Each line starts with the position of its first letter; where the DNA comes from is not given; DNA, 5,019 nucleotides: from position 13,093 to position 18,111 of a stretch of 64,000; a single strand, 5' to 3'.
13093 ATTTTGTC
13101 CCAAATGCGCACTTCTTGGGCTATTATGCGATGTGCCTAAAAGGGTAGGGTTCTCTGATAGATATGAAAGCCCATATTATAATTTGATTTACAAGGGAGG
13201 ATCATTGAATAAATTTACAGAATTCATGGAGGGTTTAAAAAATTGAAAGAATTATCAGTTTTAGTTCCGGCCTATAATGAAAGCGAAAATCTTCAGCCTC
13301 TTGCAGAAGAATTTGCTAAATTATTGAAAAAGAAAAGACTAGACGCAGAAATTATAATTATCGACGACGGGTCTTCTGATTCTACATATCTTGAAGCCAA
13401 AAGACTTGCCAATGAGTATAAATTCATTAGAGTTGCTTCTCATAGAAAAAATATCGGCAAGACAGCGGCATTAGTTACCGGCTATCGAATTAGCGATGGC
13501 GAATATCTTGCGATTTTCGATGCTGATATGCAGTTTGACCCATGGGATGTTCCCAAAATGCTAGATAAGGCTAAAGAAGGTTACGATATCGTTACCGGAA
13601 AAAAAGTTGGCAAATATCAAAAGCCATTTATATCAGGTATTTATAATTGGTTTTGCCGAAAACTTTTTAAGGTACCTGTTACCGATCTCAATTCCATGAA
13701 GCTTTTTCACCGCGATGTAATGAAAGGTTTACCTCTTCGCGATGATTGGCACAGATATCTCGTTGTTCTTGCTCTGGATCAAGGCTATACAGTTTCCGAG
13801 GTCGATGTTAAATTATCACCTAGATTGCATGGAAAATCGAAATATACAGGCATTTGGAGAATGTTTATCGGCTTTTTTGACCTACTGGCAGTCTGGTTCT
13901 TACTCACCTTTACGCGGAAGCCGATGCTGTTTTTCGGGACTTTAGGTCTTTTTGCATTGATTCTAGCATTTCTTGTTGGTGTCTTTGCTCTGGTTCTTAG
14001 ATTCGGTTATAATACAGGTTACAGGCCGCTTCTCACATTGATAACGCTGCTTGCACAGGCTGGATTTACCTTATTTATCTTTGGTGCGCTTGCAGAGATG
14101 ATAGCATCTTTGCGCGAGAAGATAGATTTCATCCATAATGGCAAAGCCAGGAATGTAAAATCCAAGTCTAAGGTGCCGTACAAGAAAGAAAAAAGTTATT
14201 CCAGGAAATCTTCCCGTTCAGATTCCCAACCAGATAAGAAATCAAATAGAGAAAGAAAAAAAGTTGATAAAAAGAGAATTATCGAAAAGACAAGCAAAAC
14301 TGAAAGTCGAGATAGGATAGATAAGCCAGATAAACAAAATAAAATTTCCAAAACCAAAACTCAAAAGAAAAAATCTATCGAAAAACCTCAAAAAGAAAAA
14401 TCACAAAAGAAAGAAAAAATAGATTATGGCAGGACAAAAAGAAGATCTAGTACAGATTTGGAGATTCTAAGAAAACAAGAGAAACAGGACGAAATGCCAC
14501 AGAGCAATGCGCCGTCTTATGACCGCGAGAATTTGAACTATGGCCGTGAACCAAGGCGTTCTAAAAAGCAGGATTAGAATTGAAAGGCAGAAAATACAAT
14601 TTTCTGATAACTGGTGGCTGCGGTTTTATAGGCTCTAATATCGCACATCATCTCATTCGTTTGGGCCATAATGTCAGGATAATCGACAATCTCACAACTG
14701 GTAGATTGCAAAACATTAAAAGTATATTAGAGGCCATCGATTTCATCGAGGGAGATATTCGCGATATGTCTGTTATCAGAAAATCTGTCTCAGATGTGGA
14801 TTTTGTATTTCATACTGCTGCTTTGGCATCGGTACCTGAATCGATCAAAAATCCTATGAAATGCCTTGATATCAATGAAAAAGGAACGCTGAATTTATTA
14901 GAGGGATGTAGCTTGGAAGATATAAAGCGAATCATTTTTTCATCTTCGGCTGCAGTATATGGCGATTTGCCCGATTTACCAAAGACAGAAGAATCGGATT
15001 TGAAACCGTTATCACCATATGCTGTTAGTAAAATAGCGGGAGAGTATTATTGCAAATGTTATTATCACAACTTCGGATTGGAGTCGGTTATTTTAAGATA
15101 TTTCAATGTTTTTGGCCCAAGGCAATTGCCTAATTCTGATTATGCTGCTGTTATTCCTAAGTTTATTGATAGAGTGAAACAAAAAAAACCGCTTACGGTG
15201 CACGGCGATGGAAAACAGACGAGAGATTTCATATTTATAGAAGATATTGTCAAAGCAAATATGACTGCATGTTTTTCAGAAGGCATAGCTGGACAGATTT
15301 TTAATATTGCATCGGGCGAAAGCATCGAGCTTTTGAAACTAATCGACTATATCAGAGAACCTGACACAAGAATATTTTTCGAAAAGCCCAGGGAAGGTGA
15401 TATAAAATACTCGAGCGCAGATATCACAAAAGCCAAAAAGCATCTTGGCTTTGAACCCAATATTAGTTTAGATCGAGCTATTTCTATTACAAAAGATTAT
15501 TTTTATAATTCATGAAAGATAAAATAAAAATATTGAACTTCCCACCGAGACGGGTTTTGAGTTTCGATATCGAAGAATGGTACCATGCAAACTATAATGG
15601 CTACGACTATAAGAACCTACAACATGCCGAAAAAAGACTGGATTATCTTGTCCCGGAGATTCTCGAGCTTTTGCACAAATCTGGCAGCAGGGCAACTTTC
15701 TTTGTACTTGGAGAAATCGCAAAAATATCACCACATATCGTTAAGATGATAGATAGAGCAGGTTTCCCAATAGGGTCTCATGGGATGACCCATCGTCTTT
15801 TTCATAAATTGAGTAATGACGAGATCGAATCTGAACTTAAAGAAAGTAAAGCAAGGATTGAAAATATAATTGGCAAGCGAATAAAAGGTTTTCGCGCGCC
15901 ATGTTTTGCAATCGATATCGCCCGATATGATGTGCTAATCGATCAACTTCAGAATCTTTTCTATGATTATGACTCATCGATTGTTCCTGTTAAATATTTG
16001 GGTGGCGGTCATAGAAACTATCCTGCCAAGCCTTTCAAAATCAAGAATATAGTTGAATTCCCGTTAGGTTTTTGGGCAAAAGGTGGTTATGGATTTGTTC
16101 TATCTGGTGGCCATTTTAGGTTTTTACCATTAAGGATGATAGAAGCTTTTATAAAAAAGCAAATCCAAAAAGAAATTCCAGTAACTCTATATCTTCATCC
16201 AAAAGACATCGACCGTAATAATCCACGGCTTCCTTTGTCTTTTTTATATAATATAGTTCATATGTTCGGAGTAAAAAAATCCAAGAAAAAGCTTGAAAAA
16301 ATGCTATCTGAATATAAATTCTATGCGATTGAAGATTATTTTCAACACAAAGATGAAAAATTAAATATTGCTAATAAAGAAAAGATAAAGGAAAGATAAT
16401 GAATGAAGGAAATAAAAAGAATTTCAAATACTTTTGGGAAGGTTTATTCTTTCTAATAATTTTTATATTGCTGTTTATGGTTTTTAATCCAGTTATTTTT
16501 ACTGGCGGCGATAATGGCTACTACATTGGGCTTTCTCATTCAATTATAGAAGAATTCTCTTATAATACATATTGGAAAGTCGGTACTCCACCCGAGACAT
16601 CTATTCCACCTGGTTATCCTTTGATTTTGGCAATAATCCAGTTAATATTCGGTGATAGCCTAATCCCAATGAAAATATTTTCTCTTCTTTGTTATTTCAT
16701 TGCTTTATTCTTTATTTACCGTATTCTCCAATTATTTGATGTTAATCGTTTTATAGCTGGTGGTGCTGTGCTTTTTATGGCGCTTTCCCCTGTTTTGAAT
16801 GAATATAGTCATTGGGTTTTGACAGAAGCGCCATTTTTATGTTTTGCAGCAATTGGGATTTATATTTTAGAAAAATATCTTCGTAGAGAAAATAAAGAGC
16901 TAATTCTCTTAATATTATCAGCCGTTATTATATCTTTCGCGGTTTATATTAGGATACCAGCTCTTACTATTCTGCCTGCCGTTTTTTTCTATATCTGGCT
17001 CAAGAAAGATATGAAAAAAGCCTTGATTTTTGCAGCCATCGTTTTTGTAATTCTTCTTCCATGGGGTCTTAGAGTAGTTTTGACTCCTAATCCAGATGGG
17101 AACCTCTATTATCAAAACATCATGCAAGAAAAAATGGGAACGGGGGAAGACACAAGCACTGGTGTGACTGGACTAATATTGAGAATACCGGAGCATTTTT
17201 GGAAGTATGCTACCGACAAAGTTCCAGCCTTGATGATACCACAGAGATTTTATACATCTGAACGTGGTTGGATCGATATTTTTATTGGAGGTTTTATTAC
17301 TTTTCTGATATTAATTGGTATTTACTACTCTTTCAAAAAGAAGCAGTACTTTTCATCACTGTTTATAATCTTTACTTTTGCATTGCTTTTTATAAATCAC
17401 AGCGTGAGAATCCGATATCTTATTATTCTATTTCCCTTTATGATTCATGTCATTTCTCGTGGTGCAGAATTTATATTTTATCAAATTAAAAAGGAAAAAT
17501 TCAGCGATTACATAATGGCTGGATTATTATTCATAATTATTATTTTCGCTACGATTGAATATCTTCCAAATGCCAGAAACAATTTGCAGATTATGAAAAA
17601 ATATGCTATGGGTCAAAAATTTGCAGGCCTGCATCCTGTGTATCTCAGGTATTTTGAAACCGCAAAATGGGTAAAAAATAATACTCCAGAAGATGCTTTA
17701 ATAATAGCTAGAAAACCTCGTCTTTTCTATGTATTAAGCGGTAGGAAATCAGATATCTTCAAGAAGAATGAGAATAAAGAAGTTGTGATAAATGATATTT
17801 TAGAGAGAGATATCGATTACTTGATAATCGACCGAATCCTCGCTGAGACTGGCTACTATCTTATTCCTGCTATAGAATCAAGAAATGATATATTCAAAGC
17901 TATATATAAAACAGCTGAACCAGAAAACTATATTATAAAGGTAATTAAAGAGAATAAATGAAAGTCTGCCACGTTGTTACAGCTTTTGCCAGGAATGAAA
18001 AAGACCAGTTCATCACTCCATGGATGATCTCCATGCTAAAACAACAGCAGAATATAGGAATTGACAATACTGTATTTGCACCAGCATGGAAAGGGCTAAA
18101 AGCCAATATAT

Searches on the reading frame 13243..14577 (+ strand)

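Call 93: search_protein_families(library=pfam, proteins=[window:13243-14577:+], max_evalue=0.0001)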
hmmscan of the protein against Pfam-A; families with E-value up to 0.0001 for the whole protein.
window:13243-14577:+ (444 aa): 1 family
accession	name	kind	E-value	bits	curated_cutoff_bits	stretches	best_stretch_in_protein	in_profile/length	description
PF00535.33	Glycos_transf_2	-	1.9e-28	99.9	23.3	1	5-129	1-123/168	Glycosyl transferase family 2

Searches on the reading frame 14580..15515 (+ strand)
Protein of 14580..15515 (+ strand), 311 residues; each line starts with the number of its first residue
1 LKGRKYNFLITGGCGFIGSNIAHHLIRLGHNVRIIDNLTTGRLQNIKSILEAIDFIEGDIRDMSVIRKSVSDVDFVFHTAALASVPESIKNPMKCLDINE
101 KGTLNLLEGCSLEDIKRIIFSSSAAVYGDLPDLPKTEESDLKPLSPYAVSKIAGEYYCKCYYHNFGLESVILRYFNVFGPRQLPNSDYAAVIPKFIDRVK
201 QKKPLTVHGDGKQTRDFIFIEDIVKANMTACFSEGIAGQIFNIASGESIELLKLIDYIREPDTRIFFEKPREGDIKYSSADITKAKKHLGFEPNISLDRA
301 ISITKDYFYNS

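Call 93: search_protein_families(library=pfam, proteins=[window:14580-15515:+], max_evalue=0.0001)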
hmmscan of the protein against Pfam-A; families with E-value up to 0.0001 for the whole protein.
window:14580-15515:+ (311 aa): 9 families
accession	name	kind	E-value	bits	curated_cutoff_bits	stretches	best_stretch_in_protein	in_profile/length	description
PF01370.27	Epimerase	-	3.4e-63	213.7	20.9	1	9-244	2-240/240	NAD dependent epimerase/dehydratase family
PF16363.11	GDP_Man_Dehyd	-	1.2e-57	196.3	27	1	9-302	1-330/332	GDP-mannose 4,6 dehydratase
PF01073.25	3Beta_HSD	-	4.6e-28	98.5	22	1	9-230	1-228/280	3-beta hydroxysteroid dehydrogenase/isomerase family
PF02719.21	Polysacc_synt_2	-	1.4e-20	74.2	20.2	1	9-257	2-242/293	Polysaccharide biosynthesis protein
PF04321.23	RmlD_sub_bind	-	5.7e-11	42.5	27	1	8-209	3-177/287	RmlD substrate binding domain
PF07993.18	NAD_binding_4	-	7.6e-11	42.1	20.1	1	10-180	1-210/258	Male sterility protein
PF13460.12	NAD_binding_10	-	1.9e-08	34.9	27.2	1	12-157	1-130/184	NAD(P)H-binding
PF00106.31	adh_short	-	9.7e-06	25.6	26.6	1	9-82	4-87/195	short chain dehydrogenase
PF05368.20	NmrA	-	5.9e-05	23.2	27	1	8-84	5-79/298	NmrA-like family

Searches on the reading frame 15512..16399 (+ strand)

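Call 93: search_protein_families(library=pfam, proteins=[window:15512-16399:+], max_evalue=0.0001)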
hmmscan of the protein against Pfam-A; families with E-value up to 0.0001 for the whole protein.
window:15512-16399:+ (295 aa): 2 families
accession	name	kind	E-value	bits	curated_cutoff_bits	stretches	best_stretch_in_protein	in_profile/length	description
PF11959.13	DUF3473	-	1.1e-24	87.3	29.6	1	155-277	1-129/130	Domain of unknown function (DUF3473)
PF01522.26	Polysacc_deac_1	-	2.4e-19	69.9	23.1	1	47-131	21-105/124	Polysaccharide deacetylase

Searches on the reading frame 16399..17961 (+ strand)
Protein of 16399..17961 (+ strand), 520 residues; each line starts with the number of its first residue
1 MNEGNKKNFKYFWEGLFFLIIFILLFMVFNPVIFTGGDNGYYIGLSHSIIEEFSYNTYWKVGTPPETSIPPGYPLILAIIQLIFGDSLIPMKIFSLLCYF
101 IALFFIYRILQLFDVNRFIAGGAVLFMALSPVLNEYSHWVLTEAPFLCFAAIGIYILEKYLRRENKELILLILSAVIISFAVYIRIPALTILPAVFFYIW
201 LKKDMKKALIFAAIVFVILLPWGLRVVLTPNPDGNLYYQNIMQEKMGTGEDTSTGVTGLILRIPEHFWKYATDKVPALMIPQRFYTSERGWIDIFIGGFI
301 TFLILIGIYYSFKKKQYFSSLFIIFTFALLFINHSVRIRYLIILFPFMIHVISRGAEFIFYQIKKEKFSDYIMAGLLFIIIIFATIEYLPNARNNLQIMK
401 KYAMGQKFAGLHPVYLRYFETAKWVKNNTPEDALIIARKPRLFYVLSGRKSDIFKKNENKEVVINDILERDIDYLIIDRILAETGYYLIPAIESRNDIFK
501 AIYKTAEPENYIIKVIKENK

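Call 93: search_protein_families(library=pfam, proteins=[window:16399-17961:+], max_evalue=0.0001)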
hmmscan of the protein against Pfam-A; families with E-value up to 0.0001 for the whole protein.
window:16399-17961:+ (520 aa): 2 families
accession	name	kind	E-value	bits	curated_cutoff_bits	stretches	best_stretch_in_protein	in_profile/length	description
PF13231.12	PMT_2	-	8.5e-12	46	26.1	1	70-221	3-156/160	Dolichyl-phosphate-mannose-protein mannosyltransferase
PF02366.24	PMT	-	9.8e-07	29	22.7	1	83-224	77-232/245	Dolichyl-phosphate-mannose-protein mannosyltransferase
